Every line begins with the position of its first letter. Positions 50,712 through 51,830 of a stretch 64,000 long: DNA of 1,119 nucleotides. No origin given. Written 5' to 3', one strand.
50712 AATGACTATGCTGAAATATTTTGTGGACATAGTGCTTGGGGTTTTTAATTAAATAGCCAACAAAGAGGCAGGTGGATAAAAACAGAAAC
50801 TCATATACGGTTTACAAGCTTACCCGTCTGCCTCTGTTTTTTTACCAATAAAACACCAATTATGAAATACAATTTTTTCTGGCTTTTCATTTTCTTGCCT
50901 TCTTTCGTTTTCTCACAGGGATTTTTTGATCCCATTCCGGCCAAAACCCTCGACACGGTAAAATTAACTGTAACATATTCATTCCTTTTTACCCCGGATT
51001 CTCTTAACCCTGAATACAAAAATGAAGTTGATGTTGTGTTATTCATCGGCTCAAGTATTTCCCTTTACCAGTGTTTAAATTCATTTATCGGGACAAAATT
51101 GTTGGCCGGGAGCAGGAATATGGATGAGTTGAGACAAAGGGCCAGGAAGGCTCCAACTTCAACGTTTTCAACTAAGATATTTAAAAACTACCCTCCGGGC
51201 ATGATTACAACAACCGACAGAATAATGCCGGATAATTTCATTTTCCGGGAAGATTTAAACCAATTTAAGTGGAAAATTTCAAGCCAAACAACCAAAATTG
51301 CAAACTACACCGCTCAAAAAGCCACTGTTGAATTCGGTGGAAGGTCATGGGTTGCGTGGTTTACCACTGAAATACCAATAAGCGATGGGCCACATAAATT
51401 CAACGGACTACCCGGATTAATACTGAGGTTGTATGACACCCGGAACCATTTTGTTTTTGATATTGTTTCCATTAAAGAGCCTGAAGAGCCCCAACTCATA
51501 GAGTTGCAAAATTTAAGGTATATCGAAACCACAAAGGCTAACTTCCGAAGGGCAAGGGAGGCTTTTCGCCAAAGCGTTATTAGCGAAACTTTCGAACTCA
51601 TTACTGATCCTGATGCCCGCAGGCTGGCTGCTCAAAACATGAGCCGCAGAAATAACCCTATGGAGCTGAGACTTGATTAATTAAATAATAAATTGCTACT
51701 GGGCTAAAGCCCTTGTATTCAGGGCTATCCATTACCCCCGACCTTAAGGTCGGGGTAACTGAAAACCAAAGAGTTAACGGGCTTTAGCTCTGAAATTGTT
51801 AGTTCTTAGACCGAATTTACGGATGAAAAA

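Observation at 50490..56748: Triplicated cassette of a small secreted 4-Cys peptide gene plus a GLPGLI-family gene, followed by a plug-and-barrel outer-membrane protein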

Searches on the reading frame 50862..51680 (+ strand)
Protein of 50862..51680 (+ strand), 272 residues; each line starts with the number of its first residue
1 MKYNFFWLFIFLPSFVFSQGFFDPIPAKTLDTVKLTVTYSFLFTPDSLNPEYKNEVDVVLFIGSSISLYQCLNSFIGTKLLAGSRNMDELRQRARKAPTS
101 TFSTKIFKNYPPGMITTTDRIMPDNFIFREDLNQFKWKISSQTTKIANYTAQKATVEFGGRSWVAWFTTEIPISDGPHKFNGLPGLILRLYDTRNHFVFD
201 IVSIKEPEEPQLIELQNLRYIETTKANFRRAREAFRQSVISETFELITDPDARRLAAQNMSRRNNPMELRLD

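Call 3: search_protein_families(library=pfam, proteins=[window:50862-51680:+], max_evalue=0.1)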
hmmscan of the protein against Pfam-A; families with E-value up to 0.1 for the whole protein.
window:50862-51680:+ (272 aa): 2 families
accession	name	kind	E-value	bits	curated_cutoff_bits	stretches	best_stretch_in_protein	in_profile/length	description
PF09697.16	Porph_ging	-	2.7e-14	54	25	1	164-188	56-80/81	Protein of unknown function (Porph_ging)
PF22252.2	PNGase_F-II_N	-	4.1e-05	23.8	27.6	1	123-198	63-141/173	N-glycanase peptide, N-terminal domain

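Call 4: search_protein_families(library=ncbifam, proteins=[window:50862-51680:+], max_evalue=0.1)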
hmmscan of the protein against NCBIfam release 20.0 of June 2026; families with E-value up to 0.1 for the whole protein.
window:50862-51680:+ (272 aa): 1 family
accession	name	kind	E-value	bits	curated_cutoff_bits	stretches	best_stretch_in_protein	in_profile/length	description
TIGR01200.1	GLPGLI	subfamily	7.9e-50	169.8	50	1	3-234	3-227/229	GLPGLI family protein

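Call 14: search_solved_structures(query=window:50862-51680:+, max_evalue=10)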
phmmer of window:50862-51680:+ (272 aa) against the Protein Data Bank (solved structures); distinct sequences matched with E-value up to 10: 6.
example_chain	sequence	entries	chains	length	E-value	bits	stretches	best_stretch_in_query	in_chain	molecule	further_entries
4r4x_A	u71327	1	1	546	0.018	17.2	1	135-206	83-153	PNGF-II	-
4r4z_A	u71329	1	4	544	0.018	17.2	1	135-206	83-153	PNGF-II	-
2f9l_A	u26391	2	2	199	0.48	12.6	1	207-269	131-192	RAB11B, member RAS oncogene family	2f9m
4ojk_A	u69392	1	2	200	0.48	12.6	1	207-269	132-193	Ras-related protein Rab-11B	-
2k2s_A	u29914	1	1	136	0.93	11.6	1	151-214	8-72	Micronemal protein 1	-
2bvb_A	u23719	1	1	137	0.94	11.6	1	151-214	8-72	MICRONEMAL PROTEIN 1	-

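Call 26: find_homologous_proteins(query=window:50862-51680:+, max_evalue=0.001)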
Query window:50862-51680:+ (272 aa): 218 proteins with E <= 0.001 among 585 candidates; the best 120 are listed.
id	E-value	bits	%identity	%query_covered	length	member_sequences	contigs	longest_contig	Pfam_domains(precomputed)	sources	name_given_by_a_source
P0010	1.0e-139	482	80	100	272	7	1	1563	PF09697.17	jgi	-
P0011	2.1e-127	442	72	100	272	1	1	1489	PF09697.17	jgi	-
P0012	5.2e-119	414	100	68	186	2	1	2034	PF09697.17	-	-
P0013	6.4e-106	371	63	98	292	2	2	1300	PF09697.17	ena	-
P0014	3.9e-86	306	53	99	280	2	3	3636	PF09697.17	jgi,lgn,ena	-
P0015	5.8e-85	302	53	98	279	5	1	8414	PF09697.17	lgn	-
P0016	3.5e-81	290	48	100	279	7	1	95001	PF09697.17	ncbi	ncbi:MAG: GLPGLI family protein [Bacteroidales bacterium]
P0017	1.5e-72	262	48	94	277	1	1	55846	PF09697.17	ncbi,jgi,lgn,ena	-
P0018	2.8e-69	251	47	96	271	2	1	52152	PF09697.17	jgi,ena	-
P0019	2.5e-68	248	47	89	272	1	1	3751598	PF09697.17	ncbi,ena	-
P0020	1.1e-67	246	45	91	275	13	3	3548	PF09697.17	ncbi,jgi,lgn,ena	jgi:GLPGLI family protein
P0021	2.2e-67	245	44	94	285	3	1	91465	PF09697.17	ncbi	-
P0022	2.2e-66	242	48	89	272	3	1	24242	PF09697.17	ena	-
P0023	4.2e-65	237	46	93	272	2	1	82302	PF09697.17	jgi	-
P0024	8.9e-65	236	42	99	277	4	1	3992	PF09697.17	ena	-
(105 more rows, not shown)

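Call 29: find_encoding_contigs(protein=P0019, flank=10000, max_places=3)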
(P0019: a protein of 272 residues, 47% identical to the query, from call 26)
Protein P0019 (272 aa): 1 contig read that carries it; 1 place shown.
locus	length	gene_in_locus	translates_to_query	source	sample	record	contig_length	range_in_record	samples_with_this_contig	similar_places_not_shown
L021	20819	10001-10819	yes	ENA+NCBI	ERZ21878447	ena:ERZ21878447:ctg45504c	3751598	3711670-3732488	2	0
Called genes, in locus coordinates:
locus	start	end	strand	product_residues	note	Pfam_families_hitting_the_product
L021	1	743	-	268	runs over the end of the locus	PF00165:HTH_AraC (faint), PF12833:HTH_18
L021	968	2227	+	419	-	PF19408:PKD_6, PF22904:NOMO1-like_2nd, PF13620:CarboxypepD_reg, PF17210:SdrD_B, PF00404:Dockerin_1 (weak)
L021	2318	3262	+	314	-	PF13240:Zn_Ribbon_1 (weak), PF13248:Zn_ribbon_3 (weak), PF12412:DUF3667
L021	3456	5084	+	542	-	PF00171:Aldedh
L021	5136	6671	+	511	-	PF00171:Aldedh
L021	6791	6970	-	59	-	-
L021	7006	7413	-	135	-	-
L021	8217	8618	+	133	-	-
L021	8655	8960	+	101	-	-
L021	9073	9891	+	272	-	PF22252:PNGase_F-II_N (weak), PF09697:Porph_ging (weak)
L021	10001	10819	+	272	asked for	PF09697:Porph_ging (weak)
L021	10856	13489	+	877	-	-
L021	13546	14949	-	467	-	PF00037:Fer4 (weak), PF25160:LdpA_Fe-S-bd, PF12838:Fer4_7 (weak), PF13187:Fer4_9, PF13237:Fer4_10 (weak), PF00037:Fer4, PF12797:Fer4_2 (weak), PF02906:Fe_hyd_lg_C, +3 more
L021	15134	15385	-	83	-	-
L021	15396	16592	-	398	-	PF07228:SpoIIE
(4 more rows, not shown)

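Call 30: find_encoding_contigs(protein=P0016, flank=10000, max_places=3)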
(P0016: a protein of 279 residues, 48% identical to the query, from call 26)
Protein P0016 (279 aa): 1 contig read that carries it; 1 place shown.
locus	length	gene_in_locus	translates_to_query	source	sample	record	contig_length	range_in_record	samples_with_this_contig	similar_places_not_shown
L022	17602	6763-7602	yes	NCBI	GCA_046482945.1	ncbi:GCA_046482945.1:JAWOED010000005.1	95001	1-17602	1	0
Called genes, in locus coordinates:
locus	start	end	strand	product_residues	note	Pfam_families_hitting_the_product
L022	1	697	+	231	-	PF02494:HYR, PF18962:Por_Secre_tail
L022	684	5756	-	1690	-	PF00932:LTD, PF07691:PA14, PF08757:CotH, PF18998:Flg_new_2 (weak), PF18962:Por_Secre_tail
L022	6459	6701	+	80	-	-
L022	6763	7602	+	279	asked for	PF09697:Porph_ging (weak)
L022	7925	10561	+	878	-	-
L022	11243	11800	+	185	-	-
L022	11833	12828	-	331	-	PF01435:Peptidase_M48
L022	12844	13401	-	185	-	PF04011:LemA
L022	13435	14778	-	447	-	PF01554:MatE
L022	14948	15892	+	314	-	PF00535:Glycos_transf_2, PF10111:Glyco_tranf_2_2, PF13641:Glyco_tranf_2_3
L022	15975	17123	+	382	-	PF13439:Glyco_transf_4, PF13579:Glyco_trans_4_4 (weak), PF00534:Glycos_transf_1, PF13692:Glyco_trans_1_4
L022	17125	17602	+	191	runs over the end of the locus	PF13580:SIS_2, PF01380:SIS (weak)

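Call 34: predict_structure(alignment_id=A3)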
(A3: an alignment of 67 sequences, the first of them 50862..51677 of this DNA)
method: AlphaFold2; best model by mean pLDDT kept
length: 272 residues; sequences in the alignment: 67
mean_pLDDT: 90.1   pTM: 0.85
mean pLDDT of the five models: 90.1, 86.9, 86.6, 86.5, 86.0
residues with pLDDT >= 90: 188; 70-90: 58; 50-70: 17; < 50: 9
segments of 3 or more residues with pLDDT < 50: 12-20
pLDDT, mean of each block of 10 residues (from residue 1): 56 48 80 98 92 95 98 92 84 88 95 97 94 96 97 97 98 97 98 97 96 94 95 92 86 90 87 61
secondary structure, 60 per line:
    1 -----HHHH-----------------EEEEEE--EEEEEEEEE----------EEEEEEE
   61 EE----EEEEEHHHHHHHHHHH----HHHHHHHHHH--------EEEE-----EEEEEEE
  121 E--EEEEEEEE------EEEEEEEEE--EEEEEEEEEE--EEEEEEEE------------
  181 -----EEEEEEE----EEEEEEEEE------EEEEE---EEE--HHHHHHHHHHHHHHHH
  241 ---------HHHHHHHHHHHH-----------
elements in order: H6-9 E27-32 E35-43 E54-62 E67-71 H72-82 H87-96 E105-108 E114-121 E124-131 E138-146 E149-158 E161-168 E186-192 E197-205 E212-216 E220-222 H225-240 H250-261

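Call 36: fold_search(model_id=the predicted structure, library=pdb)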
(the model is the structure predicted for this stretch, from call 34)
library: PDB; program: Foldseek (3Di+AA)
matches with E <= 10: 803; with E <= 0.001: 17
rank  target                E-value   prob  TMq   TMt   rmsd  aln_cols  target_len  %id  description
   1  4r4z_A                1.6e-08  1.00  0.51  0.27   4.7       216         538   16  Structure of PNGF-II in P21 space group (released 2015-01-28)
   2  4r4x                  2.3e-08  1.00  0.52  0.28   4.0       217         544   15  Structure of PNGF-II in C2 space group (released 2015-01-28)
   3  4r4z_B                2.6e-08  1.00  0.51  0.27   4.8       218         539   16  Structure of PNGF-II in P21 space group (released 2015-01-28)
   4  4r4z_D                4.7e-08  1.00  0.50  0.27   4.8       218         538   16  Structure of PNGF-II in P21 space group (released 2015-01-28)
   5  7zgn_A                2.4e-07  1.00  0.49  0.27   4.1       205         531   10  Plant/insect N-glycan active PNGase (released 2022-09-07)
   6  7zgn_B                1.3e-06  1.00  0.50  0.27   3.8       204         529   10  Plant/insect N-glycan active PNGase (released 2022-09-07)
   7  9tp6_A                7.0e-05  0.98  0.22  0.24  14.1       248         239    8  Structure of LolA3 from Porphyromonas gingivalis (released 2026-02-18)
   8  2v43_A                1.8e-04  1.00  0.31  0.32   6.0       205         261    9  Crystal structure of RseB: a sensor for periplasmic stress response in E. coli (released 2007-08-28)
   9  3m4w_C                2.7e-04  1.00  0.32  0.31   6.6       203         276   11  Structural basis for the negative regulation of bacterial stress response by RseB (released 2010-05-05)
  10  2zf3_F                6.9e-04  1.00  0.32  0.45  11.9       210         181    9  Crystal Structure of VioE (released 2008-01-01)
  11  2p4b_A                6.9e-04  1.00  0.30  0.29   6.7       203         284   10  Crystal structure of E.coli RseB (released 2007-05-22)
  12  2zf4_E                7.3e-04  1.00  0.29  0.41  11.5       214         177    9  Crystal Structure of VioE complexed with phenylpyruvic acid (released 2008-01-01)
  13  6jla_A                8.2e-04  0.99  0.26  0.35  11.2       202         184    9  Crystal structure of a mouse ependymin related protein (released 2020-03-04)
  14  2v43_C                8.6e-04  1.00  0.31  0.31   6.3       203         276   10  Crystal structure of RseB: a sensor for periplasmic stress response in E. coli (released 2007-08-28)
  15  2zf3_D                9.1e-04  1.00  0.31  0.43  11.7       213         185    9  Crystal Structure of VioE (released 2008-01-01)
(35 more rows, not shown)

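Call 37: find_related_loci(query=A3, collection=genome_contigs, flank=6000)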
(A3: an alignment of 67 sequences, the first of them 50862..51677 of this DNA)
Query A3 (272 aa) in genome_contigs; peptide patterns used: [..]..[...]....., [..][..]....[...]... (x = any residue, [..] = any of these).
600 stretches matched a pattern (row limit reached: there are more); 597 encode a relative of the query (tblastn E <= 1e-3); the best 80 are kept; 80 distinct loci.
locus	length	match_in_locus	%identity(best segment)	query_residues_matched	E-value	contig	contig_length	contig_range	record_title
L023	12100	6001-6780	48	17-272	6e-74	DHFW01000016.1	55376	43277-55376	MAG TPA_asm: Bacteroidales bacterium UBA4814 UBA4814_contig_60461, whole genome shotgun sequence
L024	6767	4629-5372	45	25-272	9e-73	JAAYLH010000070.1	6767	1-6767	MAG: Bacteroidales bacterium isolate AS15tlH2ME_224 54798_AS15, whole genome shotgun sequence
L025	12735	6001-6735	44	29-269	2e-64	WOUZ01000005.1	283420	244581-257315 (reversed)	MAG: Bacteroidetes bacterium isolate X2_MetaBAT.6 scaffold_6, whole genome shotgun sequence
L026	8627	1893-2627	42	30-270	3e-64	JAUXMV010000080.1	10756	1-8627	MAG: Bacteroidales bacterium isolate C1_concoct.bin.122 C1_k141_165949, whole genome shotgun sequence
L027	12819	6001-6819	38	1-270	1e-63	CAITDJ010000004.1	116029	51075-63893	MAG: uncultured Bacteroidetes bacterium isolate Loclat_bin-05130 genome assembly, contig: bin-05130:004/155, whole genom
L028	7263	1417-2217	40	8-270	6e-63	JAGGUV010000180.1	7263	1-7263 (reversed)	MAG: Bacteroidales bacterium isolate AUK083 PB_MBMC_037_c_000000000052, whole genome shotgun sequence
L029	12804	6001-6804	40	9-269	5e-63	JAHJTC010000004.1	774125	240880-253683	MAG: Bacteroidetes bacterium isolate OS_PC_MetaG.mb.37 OS_PC_MetaG.mb.37_k141_85729, whole genome shotgun sequence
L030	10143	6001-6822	37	1-270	4e-62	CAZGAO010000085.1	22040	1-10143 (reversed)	MAG TPA_asm: uncultured Lentimicrobiaceae bacterium isolate binchicken_co47_205 genome assembly, contig: NODE_1553_lengt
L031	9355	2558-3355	40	8-272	4e-61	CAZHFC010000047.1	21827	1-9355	MAG TPA_asm: uncultured Bacteroidales bacterium isolate SRP241341_co1_62 genome assembly, contig: NODE_2751_length_21827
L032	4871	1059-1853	41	8-269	1e-60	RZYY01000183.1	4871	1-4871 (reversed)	MAG: Sphingobacteriia bacterium isolate INTA.AUR.034 contig-100_9563, whole genome shotgun sequence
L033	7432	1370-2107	39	26-270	3e-60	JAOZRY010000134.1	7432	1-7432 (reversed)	MAG: Bacteroidales bacterium isolate GMC6.maxbin2.173_sub GMC6_13289_length_7432_cov_11.886675, whole genome shotgun seq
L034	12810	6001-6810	37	1-270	2e-59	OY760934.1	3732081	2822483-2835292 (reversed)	MAG: Bacteroidales bacterium isolate b23e12b2-8c01-4977-86ec-2c5e4688310e genome assembly, chromosome: 1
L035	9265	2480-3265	38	6-269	4e-59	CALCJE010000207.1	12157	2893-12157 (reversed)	MAG TPA_asm: uncultured Bacteroidales bacterium isolate SRR3330202_bin.141_CONCOCT_v1.1_MAG genome assembly, contig: ERZ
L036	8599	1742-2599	39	2-272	1e-57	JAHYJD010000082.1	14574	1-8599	MAG: Bacteroidales bacterium isolate KA13 NODE_2053_length_14574_cov_7.793383, whole genome shotgun sequence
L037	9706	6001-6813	36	7-272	1e-57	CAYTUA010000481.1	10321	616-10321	MAG TPA_asm: uncultured Lentimicrobiaceae bacterium isolate SRP067234_co1_245 genome assembly, contig: k99_86825, whole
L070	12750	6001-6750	32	27-269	1e-41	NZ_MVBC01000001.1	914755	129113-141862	Hymenobacter sp. CRA2 NODE_1_length_914755_cov_118.788_ID_1867, whole genome shotgun sequence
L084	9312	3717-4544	29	1-269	3e-37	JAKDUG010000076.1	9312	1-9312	MAG: Psychroflexus sp. isolate 96_S83 96_S83_NODE_1215_length_9312_cov_14.772172, whole genome shotgun sequence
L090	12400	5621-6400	32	8-269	5e-36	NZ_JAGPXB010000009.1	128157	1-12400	Flavobacterium erciyesense strain F-328 Seq9, whole genome shotgun sequence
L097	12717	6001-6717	32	39-271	3e-34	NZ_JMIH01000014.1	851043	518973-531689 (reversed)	Anditalea andensis strain LY1 Contig_14, whole genome shotgun sequence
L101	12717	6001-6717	32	35-269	1e-33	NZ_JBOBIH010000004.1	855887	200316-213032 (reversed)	Dyadobacter sp. BHUBP1 4, whole genome shotgun sequence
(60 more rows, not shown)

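Call 45: search_protein_families(library=pfam, proteins=[L090:6409-9039:+, L070:6783-9434:+, L101:6726-9365:+, L027:6836-9493:+, L084:4552-7191:+, L097:8046-10724:+], max_evalue=1)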
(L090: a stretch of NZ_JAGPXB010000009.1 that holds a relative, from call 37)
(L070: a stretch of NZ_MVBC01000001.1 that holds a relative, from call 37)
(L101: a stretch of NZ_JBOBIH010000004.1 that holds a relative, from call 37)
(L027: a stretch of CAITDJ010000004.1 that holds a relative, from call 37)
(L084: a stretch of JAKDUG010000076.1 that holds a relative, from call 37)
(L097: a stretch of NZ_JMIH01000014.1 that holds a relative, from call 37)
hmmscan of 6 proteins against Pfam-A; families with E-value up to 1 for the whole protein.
L090:6409-9039:+ (876 aa): 4 families
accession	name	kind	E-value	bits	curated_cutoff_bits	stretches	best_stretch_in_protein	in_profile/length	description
PF13715.12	CarbopepD_reg_2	-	1e-07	32.3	32.2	1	21-110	1-88/88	CarboxypepD_reg-like domain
PF13620.12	CarboxypepD_reg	-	5.4e-07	30.3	32.3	1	21-87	2-67/82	Carboxypeptidase regulatory-like domain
PF12307.13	DUF3631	-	0.027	15.1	24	1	267-353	91-176/182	Protein of unknown function (DUF3631)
PF07715.20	Plug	-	0.14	13.1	23.9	1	130-192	18-58/107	TonB-dependent Receptor Plug Domain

L070:6783-9434:+ (883 aa): 6 families
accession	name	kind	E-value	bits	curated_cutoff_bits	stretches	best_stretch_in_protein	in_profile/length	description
PF13715.12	CarbopepD_reg_2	-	2.5e-08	34.3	32.2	1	23-111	1-88/88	CarboxypepD_reg-like domain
PF13620.12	CarboxypepD_reg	-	4.2e-08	33.9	32.3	1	23-97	2-79/82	Carboxypeptidase regulatory-like domain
PF25020.1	TTR_TEN1-4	-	0.0017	18.6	27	1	18-68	4-52/86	Teneurin TTR-like domain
PF17936.7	Big_6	-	0.011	16.4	27.6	1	39-74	26-64/83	Bacterial Ig domain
PF11974.14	bMG3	-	0.052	14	34.9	1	33-78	26-76/103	Bacterial alpha-2-macroglobulin MG3 domain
PF02369.22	Big_1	-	0.13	12.9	34.9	1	21-70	19-71/93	Bacterial Ig-like domain (group 1)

L101:6726-9365:+ (879 aa): 7 families
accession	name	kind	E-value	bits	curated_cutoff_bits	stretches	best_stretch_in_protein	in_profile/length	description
PF13620.12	CarboxypepD_reg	-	4.1e-09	37.1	32.3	1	30-90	2-61/82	Carboxypeptidase regulatory-like domain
PF13715.12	CarbopepD_reg_2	-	8.4e-07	29.4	32.2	1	30-118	1-88/88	CarboxypepD_reg-like domain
PF25020.1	TTR_TEN1-4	-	0.01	16.2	27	1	25-72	4-49/86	Teneurin TTR-like domain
PF15976.11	CooC_C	-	0.024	15.1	29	1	28-107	17-88/93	CS1-pili formation C-terminal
PF02369.22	Big_1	-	0.078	13.5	34.9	1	26-74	17-68/93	Bacterial Ig-like domain (group 1)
PF07715.20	Plug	-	0.12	13.3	23.9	1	137-204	17-92/107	TonB-dependent Receptor Plug Domain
PF17936.7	Big_6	-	0.18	12.5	27.6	1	38-73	18-53/83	Bacterial Ig domain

L027:6836-9493:+ (885 aa): 0 families

L084:4552-7191:+ (879 aa): 6 families
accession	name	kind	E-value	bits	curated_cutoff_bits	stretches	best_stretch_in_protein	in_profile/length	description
PF13715.12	CarbopepD_reg_2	-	5.4e-13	49.2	32.2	1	22-111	1-88/88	CarboxypepD_reg-like domain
PF13620.12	CarboxypepD_reg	-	1.1e-09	39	32.3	1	22-97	2-79/82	Carboxypeptidase regulatory-like domain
PF02369.22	Big_1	-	0.0088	16.6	34.9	1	22-68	21-69/93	Bacterial Ig-like domain (group 1)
PF17802.7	SpaA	-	0.031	14.9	23.1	0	21-63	3-46/91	Prealbumin-like fold domain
PF07210.18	DUF1416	-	0.061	13.7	23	0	13-62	13-60/97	Protein of unknown function (DUF1416)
PF17936.7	Big_6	-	0.075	13.7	27.6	1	36-68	24-55/83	Bacterial Ig domain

L097:8046-10724:+ (892 aa): 1 family
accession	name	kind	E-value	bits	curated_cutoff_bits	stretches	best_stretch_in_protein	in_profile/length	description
PF13715.12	CarbopepD_reg_2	-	0.00051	20.4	32.2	1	37-118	8-86/88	CarboxypepD_reg-like domain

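Call 84: find_related_loci(query=A3, collection=viral_contigs, flank=5000)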
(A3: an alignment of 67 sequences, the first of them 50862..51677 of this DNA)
Query A3 (272 aa) in viral_contigs; peptide patterns used: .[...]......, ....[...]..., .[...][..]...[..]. (x = any residue, [..] = any of these).
48 stretches matched a pattern; 4 encode a relative of the query (tblastn E <= 1e-3); 4 distinct loci.
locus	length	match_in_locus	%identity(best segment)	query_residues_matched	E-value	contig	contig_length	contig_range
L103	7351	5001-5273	45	130-220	2e-24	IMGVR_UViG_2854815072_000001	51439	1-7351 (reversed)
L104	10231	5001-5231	51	130-206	9e-24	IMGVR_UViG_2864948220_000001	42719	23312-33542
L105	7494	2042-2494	31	50-206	6e-22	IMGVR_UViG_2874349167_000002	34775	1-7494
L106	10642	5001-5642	26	55-272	3e-19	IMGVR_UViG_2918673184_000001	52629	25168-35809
